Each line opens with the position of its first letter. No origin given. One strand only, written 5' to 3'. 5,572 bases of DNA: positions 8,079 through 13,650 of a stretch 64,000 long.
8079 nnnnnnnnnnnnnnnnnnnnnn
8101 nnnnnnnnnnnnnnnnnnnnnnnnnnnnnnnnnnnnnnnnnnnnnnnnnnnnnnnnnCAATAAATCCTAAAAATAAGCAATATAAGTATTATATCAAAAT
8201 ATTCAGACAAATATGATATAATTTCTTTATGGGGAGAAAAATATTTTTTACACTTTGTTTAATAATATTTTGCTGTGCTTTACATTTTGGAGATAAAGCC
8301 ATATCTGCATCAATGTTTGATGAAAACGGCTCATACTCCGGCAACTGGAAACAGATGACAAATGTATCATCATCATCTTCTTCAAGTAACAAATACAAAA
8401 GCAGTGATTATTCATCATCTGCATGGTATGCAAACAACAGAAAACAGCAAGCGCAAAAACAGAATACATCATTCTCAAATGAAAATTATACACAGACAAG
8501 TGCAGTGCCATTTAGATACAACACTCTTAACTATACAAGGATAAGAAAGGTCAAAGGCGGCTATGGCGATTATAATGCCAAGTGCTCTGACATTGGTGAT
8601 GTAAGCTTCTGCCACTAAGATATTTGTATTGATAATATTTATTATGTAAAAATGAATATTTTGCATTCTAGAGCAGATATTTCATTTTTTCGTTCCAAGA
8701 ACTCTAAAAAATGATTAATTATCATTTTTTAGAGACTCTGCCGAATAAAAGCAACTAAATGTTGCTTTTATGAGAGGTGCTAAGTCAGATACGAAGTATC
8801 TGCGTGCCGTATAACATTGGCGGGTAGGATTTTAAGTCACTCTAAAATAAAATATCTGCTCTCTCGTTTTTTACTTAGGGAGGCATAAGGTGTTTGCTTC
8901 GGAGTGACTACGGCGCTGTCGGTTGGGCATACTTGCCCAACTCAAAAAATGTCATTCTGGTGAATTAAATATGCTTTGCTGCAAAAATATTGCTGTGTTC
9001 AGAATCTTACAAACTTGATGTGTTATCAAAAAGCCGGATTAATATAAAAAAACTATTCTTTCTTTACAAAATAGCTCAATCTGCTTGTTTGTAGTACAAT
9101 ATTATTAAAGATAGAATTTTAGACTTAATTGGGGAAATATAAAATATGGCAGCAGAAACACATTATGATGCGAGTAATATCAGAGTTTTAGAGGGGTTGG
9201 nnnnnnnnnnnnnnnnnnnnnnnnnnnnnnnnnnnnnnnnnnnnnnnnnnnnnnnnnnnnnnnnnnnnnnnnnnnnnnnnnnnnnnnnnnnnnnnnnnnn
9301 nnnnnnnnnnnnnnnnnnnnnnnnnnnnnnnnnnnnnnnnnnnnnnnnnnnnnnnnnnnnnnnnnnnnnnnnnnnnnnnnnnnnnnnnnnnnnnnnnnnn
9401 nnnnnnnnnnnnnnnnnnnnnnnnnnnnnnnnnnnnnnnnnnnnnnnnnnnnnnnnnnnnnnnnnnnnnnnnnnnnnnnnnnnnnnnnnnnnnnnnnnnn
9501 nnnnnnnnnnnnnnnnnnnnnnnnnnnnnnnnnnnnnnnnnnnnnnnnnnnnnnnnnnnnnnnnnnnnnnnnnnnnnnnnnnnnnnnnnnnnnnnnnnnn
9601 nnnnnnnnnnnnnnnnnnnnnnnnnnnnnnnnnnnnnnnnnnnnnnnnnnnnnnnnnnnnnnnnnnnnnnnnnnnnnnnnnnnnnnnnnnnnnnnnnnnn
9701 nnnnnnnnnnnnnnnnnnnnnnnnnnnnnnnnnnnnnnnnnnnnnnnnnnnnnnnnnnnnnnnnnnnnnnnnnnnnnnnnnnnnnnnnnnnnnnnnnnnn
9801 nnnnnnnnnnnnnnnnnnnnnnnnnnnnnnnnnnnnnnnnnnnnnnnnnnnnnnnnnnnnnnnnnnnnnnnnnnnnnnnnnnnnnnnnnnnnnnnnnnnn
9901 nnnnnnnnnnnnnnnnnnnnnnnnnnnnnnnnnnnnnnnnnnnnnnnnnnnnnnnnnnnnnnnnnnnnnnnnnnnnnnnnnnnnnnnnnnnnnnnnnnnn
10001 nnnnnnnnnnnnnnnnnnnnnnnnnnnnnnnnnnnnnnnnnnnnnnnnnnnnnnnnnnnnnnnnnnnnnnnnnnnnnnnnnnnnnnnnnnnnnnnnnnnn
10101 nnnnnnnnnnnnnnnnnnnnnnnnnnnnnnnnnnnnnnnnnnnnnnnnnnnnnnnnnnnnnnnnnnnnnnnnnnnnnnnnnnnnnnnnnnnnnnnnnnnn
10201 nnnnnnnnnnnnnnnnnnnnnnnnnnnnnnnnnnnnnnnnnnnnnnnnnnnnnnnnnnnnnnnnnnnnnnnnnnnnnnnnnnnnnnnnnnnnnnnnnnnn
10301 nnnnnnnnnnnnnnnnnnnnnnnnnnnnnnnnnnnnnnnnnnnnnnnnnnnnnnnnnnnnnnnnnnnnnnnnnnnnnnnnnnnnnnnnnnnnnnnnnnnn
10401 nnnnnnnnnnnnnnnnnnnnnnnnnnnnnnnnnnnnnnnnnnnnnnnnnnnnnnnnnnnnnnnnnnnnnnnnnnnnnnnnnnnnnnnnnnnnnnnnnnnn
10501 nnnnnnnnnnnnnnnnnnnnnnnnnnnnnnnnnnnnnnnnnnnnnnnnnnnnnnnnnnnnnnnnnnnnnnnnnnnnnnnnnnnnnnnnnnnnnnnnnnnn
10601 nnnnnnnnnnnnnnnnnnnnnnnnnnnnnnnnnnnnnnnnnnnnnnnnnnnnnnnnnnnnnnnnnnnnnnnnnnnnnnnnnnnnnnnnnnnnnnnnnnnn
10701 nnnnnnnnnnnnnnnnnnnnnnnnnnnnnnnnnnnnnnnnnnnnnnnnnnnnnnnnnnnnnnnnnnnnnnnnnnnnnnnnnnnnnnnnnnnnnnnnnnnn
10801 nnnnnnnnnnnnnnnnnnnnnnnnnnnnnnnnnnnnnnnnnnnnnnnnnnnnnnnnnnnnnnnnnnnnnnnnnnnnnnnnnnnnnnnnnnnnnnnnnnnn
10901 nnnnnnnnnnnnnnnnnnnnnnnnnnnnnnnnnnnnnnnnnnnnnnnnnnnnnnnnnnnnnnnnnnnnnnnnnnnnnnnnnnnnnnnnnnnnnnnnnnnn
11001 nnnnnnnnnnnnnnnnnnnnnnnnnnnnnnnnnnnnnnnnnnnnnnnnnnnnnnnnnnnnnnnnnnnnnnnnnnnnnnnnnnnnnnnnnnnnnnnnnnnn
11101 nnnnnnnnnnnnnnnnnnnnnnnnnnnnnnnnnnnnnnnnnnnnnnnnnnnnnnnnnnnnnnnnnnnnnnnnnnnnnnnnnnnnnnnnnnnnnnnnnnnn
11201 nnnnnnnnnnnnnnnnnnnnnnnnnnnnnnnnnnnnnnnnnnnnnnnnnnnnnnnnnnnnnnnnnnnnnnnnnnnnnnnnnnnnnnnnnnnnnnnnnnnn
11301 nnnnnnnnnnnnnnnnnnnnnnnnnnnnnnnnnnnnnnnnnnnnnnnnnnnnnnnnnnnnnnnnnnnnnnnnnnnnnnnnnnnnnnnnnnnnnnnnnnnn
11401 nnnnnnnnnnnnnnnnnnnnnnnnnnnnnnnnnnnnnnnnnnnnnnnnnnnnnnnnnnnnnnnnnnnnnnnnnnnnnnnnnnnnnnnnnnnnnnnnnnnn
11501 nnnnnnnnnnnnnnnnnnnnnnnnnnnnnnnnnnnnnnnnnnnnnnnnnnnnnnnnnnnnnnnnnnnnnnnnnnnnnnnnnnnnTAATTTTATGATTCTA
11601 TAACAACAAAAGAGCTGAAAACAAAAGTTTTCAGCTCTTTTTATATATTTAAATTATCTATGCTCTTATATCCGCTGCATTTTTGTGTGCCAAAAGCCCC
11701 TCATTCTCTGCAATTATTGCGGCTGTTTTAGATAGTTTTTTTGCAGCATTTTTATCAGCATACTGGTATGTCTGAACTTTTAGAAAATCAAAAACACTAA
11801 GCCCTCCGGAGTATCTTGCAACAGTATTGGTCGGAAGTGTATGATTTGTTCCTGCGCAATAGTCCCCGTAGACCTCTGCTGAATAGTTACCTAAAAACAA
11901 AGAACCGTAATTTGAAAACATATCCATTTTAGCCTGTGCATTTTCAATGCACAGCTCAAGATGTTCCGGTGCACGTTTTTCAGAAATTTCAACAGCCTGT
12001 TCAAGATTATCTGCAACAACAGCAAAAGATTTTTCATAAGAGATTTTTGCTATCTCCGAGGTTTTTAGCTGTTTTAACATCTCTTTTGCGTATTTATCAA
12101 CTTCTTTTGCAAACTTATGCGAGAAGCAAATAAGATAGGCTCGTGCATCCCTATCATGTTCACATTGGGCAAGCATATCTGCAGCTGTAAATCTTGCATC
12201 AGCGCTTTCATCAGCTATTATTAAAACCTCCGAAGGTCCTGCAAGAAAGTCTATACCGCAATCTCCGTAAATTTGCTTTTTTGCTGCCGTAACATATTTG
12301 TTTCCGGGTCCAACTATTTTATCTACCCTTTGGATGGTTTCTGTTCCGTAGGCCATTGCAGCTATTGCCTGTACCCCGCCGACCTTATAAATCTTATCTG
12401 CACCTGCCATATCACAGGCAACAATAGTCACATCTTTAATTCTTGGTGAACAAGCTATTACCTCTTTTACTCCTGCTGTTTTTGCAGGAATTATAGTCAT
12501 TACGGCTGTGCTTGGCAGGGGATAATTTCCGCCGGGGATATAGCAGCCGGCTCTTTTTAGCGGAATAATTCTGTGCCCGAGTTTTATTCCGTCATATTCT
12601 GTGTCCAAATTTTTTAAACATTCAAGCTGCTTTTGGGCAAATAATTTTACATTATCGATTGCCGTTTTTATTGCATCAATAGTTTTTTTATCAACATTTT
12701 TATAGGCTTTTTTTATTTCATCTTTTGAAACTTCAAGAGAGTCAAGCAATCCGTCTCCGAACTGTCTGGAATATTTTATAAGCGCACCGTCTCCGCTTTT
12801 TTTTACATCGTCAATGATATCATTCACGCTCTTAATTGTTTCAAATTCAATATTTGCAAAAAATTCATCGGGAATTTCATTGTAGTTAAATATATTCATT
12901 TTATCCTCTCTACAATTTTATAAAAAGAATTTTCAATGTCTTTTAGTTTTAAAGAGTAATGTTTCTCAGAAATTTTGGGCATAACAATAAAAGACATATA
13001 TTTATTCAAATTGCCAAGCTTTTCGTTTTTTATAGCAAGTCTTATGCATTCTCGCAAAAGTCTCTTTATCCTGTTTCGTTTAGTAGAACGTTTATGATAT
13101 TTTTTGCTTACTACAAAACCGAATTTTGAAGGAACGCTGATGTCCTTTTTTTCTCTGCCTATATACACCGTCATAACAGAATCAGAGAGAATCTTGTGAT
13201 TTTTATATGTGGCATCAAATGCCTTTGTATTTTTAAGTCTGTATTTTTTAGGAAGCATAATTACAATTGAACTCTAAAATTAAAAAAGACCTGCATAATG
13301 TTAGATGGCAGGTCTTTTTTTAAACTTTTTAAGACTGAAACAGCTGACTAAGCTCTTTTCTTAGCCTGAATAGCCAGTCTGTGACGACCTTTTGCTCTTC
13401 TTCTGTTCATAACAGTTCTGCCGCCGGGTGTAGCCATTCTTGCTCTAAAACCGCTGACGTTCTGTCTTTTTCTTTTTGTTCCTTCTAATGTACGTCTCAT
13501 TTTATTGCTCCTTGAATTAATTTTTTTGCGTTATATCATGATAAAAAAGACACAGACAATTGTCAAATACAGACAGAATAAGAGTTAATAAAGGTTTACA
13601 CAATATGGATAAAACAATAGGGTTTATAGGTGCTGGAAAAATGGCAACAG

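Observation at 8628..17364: Inverted copies of the element with a 229-nt identical core bracket a 7.9-kb housekeeping segment (gyrB, hisD-rnpA-rpmH, proC)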

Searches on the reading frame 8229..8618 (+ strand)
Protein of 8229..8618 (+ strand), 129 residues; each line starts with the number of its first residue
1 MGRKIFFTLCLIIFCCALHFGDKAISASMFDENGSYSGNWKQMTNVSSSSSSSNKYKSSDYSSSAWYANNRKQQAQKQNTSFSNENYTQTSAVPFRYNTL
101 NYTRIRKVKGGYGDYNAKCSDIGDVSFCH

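Call 11: search_protein_families(library=pfam, proteins=[window:8229-8618:+])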
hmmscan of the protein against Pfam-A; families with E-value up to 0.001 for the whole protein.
window:8229-8618:+ (129 aa): 0 families

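Call 26: find_encoding_contigs(protein=window:8229-8618:+, flank=6000, max_places=10)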
Protein window:8229-8618:+ (129 aa): 7 contigs read that carry it; 7 places shown.
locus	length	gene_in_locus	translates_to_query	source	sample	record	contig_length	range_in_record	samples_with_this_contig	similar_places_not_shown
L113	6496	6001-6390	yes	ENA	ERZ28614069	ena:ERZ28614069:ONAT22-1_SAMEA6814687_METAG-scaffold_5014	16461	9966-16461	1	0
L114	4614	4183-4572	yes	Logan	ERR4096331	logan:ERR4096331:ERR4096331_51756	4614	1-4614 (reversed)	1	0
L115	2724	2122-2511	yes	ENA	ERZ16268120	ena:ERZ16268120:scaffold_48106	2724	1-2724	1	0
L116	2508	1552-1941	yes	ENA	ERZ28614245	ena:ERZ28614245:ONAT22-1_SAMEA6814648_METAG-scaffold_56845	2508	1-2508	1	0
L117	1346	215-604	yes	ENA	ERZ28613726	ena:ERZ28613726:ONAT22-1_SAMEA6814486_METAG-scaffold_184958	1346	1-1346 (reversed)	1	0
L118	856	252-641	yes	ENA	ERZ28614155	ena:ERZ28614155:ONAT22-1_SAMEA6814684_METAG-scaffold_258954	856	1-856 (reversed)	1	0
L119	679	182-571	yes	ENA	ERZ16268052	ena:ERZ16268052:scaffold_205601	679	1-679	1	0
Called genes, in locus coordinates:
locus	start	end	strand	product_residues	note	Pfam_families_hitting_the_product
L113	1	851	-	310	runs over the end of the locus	PF02558:ApbA, PF08546:ApbA_C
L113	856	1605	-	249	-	PF04402:SIMPL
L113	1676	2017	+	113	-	PF04342:DMT_6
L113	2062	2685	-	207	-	PF07813:LTXXQ (weak)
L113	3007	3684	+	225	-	PF00072:Response_reg, PF00196:GerE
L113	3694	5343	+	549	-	PF00989:PAS (faint), PF08448:PAS_4, PF13426:PAS_9, PF00512:HisKA, PF02518:HATPase_c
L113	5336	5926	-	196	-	PF00583:Acetyltransf_1, PF13508:Acetyltransf_7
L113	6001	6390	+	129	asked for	-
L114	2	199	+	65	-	?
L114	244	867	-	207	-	PF07813:LTXXQ (weak)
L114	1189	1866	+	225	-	PF00072:Response_reg, PF00196:GerE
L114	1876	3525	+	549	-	PF00989:PAS (faint), PF08448:PAS_4, PF13426:PAS_9, PF00512:HisKA, PF02518:HATPase_c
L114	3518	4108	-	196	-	PF00583:Acetyltransf_1, PF13508:Acetyltransf_7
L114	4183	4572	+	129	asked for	-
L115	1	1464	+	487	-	?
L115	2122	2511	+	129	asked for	-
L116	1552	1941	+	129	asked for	-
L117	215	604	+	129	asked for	-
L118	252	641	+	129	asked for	-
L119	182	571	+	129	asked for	-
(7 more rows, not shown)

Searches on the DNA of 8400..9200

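Call 10: search_rna_families(source=window, start=8400, end=9200, threshold=evalue, max_evalue=10)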
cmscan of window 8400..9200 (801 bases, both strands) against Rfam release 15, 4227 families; matches with E-value up to 10: 9.
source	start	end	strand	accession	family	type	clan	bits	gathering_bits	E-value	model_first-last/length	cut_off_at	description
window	8695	8775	+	RF02432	SpF25_sRNA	Gene; sRNA;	-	21.8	48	0.58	1-102/102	no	Streptococcus sRNA SpF25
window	8700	8761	+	RF02575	DM_SisR1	Gene;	-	18.4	62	0.11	1-389/389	no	Drosophila melanogaster stable intronic sequence RNA 1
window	8592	8653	+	RF01157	sn1185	Gene; snRNA; snoRNA; CD-box;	-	16.9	60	2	1-66/66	no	Small nucleolar RNA sn1185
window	8794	8895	+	RF01230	snoR77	Gene; snRNA; snoRNA; HACA-box;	-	16.5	47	7.4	1-131/131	no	Small nucleolar RNA snoR77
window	8724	8817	+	RF00162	SAM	Cis-reg; riboswitch;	CL00012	16.1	44.4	1.6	1-108/108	no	SAM riboswitch aptamer (S box leader)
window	8479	8565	-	RF02631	Hrs13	Gene; sRNA;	-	15.3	52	0.62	1-82/82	no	Hfq-regulated sRNA 13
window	8568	8620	+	RF01312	sR9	Gene; snRNA; snoRNA; CD-box;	-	14.4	36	8.2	1-55/55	no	Small nucleolar RNA sR9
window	8400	8422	-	RF01126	sR41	Gene; snRNA; snoRNA; CD-box;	-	12.9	54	2.3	1-23/53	3'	Small nucleolar RNA sR41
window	9019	9067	+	RF02350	psRNA6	Gene; sRNA;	-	11.1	60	1.5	1-333/333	no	Nitrosomonas sRNA psRNA6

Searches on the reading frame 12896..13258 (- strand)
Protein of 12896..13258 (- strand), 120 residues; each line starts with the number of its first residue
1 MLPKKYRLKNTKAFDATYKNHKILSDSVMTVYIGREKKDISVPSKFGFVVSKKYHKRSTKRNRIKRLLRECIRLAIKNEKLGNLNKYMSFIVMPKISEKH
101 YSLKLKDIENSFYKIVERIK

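Call 11: search_protein_families(library=pfam, proteins=[window:12896-13258:-])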
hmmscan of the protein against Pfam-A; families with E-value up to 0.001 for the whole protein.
window:12896-13258:- (120 aa): 1 family
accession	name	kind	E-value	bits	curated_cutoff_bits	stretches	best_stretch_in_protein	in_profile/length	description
PF00825.24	Ribonuclease_P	-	6e-19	68.5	22.3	1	2-115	1-108/109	Ribonuclease P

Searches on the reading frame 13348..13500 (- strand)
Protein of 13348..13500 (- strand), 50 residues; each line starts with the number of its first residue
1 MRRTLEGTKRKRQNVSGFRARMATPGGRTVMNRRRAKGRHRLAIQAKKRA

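Call 11: search_protein_families(library=pfam, proteins=[window:13348-13500:-])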
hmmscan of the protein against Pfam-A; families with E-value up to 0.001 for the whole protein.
window:13348-13500:- (50 aa): 1 family
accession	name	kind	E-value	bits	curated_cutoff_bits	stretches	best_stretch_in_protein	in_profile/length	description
PF00468.22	Ribosomal_L34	-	3.4e-17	62.5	25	1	1-43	1-43/44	Ribosomal protein L34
